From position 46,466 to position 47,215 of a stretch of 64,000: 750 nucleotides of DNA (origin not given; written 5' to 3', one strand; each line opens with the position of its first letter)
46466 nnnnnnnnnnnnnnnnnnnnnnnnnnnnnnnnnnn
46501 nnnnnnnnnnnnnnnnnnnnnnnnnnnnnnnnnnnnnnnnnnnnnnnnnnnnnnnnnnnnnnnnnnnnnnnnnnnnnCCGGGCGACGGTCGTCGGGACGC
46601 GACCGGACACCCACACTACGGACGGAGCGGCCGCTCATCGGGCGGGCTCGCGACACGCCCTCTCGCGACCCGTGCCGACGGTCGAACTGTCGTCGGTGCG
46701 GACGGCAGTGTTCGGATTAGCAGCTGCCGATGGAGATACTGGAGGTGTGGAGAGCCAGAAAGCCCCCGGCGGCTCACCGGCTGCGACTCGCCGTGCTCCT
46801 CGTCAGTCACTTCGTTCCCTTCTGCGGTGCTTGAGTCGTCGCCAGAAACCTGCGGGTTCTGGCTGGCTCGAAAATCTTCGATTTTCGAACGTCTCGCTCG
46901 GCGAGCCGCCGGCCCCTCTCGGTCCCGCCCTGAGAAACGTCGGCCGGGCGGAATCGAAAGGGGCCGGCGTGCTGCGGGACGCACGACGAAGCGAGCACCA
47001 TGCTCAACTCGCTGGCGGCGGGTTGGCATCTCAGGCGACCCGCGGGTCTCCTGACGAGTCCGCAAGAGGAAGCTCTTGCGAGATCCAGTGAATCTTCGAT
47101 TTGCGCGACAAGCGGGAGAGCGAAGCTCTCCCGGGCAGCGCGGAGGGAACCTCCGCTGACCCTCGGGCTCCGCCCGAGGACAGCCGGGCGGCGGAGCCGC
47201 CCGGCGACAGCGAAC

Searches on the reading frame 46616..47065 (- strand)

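Call 104: search_protein_families(library=pfam, proteins=[window:46616-47065:-], max_evalue=0.1)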
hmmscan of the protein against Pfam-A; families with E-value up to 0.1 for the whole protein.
window:46616-47065:- (149 aa): 1 family
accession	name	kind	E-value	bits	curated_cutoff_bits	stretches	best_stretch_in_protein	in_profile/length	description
PF14812.11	PBP1_TM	-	0.089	13.5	27.8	0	45-106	2-64/85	Transmembrane domain of transglycosylase PBP1 at N-terminal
